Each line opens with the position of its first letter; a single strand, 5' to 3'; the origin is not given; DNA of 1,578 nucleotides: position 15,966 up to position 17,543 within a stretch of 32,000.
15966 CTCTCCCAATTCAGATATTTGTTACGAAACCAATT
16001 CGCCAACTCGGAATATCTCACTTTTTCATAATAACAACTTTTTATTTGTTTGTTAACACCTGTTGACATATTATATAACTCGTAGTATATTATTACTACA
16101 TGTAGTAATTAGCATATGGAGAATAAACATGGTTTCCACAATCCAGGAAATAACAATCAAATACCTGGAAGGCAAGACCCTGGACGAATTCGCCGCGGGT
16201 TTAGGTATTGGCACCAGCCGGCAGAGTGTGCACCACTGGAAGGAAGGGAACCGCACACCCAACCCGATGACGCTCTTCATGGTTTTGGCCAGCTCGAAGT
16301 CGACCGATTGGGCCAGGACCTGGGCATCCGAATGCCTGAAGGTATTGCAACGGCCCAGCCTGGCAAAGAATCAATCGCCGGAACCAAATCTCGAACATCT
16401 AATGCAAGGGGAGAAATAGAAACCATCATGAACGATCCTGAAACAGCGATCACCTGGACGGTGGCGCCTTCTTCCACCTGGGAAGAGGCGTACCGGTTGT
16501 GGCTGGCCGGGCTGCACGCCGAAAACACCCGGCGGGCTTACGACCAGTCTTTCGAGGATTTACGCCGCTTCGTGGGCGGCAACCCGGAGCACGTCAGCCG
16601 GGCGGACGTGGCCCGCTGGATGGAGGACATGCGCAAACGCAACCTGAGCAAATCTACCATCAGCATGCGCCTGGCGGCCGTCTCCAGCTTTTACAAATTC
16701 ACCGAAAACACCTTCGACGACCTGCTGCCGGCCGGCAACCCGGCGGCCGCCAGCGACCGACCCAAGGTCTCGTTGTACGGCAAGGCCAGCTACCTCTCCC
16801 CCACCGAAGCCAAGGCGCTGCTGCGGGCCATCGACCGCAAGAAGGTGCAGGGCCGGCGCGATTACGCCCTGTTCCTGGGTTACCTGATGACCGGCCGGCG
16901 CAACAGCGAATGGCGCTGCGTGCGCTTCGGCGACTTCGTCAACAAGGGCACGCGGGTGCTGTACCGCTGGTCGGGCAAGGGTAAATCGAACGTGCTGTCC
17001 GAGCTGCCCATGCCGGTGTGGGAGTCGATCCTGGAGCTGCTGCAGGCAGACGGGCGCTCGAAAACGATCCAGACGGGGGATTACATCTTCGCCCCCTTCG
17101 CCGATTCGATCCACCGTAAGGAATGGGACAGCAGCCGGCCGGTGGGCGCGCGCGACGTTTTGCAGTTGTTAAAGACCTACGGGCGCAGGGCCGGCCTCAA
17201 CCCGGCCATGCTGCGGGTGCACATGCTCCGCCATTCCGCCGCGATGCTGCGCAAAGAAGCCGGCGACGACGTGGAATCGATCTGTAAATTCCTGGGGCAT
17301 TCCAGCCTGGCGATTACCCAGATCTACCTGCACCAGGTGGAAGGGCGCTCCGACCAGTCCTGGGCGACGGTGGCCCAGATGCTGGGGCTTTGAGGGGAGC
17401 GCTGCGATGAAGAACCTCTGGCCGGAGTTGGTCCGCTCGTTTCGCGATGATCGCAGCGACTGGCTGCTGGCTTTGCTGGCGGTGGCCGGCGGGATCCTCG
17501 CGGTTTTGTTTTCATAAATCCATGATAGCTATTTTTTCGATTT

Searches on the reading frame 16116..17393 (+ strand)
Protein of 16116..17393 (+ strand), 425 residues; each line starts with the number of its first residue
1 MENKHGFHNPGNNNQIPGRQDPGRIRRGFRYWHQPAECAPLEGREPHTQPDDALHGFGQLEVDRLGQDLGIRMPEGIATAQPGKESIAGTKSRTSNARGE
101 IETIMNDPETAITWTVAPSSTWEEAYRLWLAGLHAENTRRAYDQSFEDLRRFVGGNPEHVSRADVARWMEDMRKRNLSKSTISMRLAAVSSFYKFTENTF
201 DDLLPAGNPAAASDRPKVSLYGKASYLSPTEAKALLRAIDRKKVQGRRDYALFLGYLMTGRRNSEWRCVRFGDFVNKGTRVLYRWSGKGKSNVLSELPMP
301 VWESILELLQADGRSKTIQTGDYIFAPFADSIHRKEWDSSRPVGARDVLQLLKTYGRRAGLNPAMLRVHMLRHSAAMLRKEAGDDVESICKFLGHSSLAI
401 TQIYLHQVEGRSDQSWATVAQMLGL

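Call 53: search_protein_families(library=pfam, proteins=[window:16116-17393:+], max_evalue=0.001)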
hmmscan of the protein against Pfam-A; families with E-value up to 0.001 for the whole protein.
window:16116-17393:+ (425 aa): 3 families
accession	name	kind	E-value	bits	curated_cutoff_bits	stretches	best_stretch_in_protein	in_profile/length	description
PF00589.27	Phage_integrase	-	2.9e-19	69.9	27.1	1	226-407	2-168/172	Phage integrase family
PF02899.23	Phage_int_SAM_1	-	5.9e-10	39.7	22.3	1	128-195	8-78/83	Phage integrase, N-terminal SAM-like domain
PF13495.12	Phage_int_SAM_4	-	1.8e-07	31.9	27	1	135-196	15-78/85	Phage integrase, N-terminal SAM-like domain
